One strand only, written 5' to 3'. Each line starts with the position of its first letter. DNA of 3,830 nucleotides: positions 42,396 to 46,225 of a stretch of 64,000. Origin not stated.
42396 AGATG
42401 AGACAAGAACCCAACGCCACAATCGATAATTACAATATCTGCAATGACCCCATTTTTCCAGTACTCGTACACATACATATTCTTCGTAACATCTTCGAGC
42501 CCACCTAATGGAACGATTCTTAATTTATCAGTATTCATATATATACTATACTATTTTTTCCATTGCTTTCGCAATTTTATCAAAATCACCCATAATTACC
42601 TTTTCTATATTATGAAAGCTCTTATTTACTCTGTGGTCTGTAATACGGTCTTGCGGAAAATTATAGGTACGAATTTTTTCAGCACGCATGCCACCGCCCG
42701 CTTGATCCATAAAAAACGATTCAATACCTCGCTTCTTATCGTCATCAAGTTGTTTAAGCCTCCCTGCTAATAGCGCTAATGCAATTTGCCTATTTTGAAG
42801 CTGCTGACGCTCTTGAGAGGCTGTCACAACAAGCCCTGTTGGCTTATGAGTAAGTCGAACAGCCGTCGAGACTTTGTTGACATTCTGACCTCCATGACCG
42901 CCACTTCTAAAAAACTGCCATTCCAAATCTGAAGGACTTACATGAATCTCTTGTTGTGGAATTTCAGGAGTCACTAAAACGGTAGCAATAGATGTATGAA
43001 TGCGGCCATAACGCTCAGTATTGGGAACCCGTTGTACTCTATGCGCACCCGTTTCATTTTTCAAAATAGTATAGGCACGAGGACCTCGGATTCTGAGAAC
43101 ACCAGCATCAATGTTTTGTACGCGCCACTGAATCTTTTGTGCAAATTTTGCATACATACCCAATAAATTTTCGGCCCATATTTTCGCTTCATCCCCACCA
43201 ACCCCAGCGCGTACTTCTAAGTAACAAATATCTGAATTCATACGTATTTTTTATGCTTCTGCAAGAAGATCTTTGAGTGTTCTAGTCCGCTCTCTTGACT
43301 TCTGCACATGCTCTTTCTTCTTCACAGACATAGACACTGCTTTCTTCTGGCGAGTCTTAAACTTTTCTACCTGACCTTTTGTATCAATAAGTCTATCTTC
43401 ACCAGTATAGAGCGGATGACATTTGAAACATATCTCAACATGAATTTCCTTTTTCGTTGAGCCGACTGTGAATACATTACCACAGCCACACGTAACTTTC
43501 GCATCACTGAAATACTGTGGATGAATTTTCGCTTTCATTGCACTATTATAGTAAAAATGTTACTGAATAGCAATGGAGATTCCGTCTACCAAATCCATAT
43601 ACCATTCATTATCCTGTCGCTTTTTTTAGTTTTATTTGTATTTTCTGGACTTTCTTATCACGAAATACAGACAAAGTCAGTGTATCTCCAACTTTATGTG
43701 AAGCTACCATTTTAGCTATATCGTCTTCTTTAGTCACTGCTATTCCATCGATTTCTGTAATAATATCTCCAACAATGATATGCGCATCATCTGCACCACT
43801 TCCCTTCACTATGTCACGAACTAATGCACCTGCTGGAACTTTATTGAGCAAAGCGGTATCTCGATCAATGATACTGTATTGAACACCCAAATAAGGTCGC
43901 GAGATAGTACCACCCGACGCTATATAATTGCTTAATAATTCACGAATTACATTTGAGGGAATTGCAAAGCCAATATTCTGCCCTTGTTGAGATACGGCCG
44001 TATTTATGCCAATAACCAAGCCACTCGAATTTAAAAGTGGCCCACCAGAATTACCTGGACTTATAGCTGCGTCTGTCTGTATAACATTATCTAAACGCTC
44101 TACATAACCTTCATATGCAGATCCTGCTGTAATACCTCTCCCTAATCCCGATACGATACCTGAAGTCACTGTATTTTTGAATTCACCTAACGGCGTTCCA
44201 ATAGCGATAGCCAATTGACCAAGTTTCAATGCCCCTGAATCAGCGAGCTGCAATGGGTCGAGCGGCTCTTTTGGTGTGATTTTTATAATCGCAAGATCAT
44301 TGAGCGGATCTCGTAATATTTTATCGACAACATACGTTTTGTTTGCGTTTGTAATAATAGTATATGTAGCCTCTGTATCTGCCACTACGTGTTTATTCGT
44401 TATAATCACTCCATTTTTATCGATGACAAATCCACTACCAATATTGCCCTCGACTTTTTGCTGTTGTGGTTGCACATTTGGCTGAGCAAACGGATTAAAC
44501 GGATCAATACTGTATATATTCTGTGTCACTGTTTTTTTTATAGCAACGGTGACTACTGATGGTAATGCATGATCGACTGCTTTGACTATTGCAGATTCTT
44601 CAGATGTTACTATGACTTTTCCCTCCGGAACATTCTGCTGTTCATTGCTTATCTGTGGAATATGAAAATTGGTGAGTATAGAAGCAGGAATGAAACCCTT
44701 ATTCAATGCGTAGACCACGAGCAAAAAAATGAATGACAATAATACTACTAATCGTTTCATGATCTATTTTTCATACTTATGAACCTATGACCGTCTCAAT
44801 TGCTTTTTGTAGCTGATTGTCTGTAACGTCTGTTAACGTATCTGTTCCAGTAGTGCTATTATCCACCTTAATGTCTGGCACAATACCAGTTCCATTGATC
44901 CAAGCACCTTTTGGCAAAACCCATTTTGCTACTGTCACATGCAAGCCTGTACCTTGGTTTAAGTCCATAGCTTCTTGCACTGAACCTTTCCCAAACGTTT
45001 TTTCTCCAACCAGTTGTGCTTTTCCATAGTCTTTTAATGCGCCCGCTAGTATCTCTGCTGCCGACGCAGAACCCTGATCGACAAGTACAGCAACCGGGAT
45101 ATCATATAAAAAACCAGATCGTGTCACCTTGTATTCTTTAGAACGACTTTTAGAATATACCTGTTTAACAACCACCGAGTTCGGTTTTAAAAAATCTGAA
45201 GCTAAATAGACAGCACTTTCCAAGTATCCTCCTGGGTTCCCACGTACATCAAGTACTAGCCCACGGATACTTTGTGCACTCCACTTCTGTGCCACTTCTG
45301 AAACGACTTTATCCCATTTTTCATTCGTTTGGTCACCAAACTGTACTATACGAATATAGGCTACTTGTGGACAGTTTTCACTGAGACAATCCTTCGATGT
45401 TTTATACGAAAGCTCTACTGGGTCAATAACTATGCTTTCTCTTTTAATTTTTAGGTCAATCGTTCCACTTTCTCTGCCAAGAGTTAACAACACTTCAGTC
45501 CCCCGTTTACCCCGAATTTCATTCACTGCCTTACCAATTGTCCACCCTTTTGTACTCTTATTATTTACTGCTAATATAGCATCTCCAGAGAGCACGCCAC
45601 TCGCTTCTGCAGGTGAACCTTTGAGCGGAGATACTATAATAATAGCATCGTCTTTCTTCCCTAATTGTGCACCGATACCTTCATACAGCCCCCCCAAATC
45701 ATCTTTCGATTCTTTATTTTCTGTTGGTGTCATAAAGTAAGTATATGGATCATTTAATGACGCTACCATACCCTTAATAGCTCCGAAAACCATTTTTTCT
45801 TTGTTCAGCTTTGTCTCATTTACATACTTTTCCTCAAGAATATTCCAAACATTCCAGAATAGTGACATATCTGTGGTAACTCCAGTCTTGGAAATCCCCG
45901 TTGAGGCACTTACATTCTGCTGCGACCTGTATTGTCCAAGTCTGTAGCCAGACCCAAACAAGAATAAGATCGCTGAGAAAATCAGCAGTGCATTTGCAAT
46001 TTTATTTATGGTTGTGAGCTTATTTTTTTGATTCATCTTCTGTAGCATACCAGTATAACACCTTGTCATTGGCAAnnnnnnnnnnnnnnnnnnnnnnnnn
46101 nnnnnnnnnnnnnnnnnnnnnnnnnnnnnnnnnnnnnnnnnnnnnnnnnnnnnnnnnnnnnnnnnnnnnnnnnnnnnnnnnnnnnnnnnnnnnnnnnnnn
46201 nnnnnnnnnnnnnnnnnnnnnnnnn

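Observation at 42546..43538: Release factor 1 without domain 1, in the same frame 9 nt behind rpmE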

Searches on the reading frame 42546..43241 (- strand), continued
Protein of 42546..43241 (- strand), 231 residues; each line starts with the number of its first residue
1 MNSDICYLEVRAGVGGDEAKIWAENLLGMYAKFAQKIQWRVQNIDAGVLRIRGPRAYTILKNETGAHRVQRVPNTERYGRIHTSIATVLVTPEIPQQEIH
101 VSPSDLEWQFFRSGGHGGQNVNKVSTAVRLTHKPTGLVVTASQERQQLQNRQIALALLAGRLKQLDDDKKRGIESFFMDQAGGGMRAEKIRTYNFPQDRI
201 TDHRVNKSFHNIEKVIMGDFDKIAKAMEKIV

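Call 78: find_encoding_contigs(protein=P0007, flank=1500, max_places=1)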
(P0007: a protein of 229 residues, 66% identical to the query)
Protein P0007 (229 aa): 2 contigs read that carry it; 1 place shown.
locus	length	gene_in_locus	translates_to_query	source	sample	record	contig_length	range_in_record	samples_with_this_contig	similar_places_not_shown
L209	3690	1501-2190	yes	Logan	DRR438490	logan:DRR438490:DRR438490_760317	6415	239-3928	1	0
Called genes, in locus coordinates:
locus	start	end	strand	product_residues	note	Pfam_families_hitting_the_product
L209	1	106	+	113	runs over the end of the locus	?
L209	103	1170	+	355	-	PF00089:Trypsin, PF13365:Trypsin_2, PF00595:PDZ, PF13180:PDZ_2, PF17820:PDZ_6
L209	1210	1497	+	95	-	PF01197:Ribosomal_L31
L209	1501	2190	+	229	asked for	PF03462:PCRF, PF00472:RF-1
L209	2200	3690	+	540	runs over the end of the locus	PF00753:Lactamase_B, PF12706:Lactamase_B_2 (faint), PF22505:RNase_J_b_CASP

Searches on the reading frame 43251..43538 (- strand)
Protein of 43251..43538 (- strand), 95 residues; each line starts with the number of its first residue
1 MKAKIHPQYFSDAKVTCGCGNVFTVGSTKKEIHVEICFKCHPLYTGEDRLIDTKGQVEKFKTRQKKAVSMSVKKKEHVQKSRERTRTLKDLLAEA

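Call 3: search_protein_families(library=pfam, proteins=[window:43251-43538:-], max_evalue=0.01)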
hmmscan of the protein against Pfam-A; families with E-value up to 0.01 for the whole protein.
window:43251-43538:- (95 aa): 2 families
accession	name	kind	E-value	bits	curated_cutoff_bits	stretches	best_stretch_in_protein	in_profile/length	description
PF01197.23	Ribosomal_L31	-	1.3e-26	93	27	1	1-63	1-63/65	Ribosomal protein L31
PF04641.18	Rtf2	-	0.00041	20.2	27.4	1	16-83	129-194/258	Rtf2 RING-finger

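Call 4: search_protein_families(library=ncbifam, proteins=[window:43251-43538:-], max_evalue=0.01)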
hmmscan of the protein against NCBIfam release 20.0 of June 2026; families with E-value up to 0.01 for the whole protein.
window:43251-43538:- (95 aa): 4 families
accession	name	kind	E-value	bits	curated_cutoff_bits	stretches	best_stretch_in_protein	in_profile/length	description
NF000612.0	PRK00019.1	equivalog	2.7e-26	91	70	1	1-66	1-67/72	50S ribosomal protein L31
TIGR00105.1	L31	equivalog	9.3e-25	86.5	38.35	1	1-64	1-65/68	50S ribosomal protein L31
NF001809.0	PRK00528.1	equivalog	1.3e-17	63.6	70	1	1-64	1-68/75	50S ribosomal protein L31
NF002462.1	PRK01678.1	exception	1.9e-11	43.9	86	1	23-64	23-78/80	type B 50S ribosomal protein L31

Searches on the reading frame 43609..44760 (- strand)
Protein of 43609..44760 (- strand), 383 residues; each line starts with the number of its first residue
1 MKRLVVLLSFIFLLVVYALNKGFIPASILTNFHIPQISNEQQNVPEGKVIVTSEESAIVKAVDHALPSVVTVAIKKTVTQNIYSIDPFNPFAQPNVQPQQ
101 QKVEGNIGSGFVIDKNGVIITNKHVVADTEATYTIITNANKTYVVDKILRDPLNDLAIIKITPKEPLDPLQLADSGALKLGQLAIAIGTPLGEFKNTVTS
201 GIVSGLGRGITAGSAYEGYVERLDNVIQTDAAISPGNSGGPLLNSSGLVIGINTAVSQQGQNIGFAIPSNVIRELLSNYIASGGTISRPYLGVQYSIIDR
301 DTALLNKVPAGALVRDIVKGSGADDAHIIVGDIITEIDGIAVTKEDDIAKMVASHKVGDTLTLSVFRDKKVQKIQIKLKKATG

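Call 22: search_protein_families(library=pfam, proteins=[window:43609-44760:-], max_evalue=0.001)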
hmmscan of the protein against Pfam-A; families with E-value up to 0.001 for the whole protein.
window:43609-44760:- (383 aa): 6 families
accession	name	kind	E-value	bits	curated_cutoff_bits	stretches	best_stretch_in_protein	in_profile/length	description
PF13365.12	Trypsin_2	-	4e-31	109.1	27.6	1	108-252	1-144/144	Trypsin-like peptidase domain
PF00089.32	Trypsin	-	1.1e-20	74.9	20.6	1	93-272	8-216/220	Trypsin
PF13180.12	PDZ_2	-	4.6e-14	52.9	27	1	289-378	1-80/80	PDZ domain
PF17820.7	PDZ_6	-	2.8e-07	30.6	27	1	314-355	2-43/54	PDZ domain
PF00595.29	PDZ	-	5.8e-05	23.8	23.2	1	310-365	25-80/81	PDZ domain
PF14685.13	PDZ_Tricorn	-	0.00077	19.8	25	0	327-374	39-86/88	Tricorn protease PDZ domain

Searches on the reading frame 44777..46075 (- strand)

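Call 22: search_protein_families(library=pfam, proteins=[window:44777-46075:-], max_evalue=0.001)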
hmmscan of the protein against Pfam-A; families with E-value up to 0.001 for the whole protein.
window:44777-46075:- (432 aa): 5 families
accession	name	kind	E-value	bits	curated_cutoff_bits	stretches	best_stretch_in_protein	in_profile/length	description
PF03572.23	Peptidase_S41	-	2.8e-51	173.8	24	1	238-404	2-165/165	Peptidase family S41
PF22694.1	CtpB_N-like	-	1.1e-10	42.2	27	1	58-116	26-82/85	Activating protease CtpB N-terminal domain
PF00595.29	PDZ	-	1.1e-09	39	23.2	1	132-198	10-79/81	PDZ domain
PF17820.7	PDZ_6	-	8.3e-09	35.5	27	1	146-199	1-52/54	PDZ domain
PF13180.12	PDZ_2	-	6.7e-08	33.2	27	1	133-211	2-79/80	PDZ domain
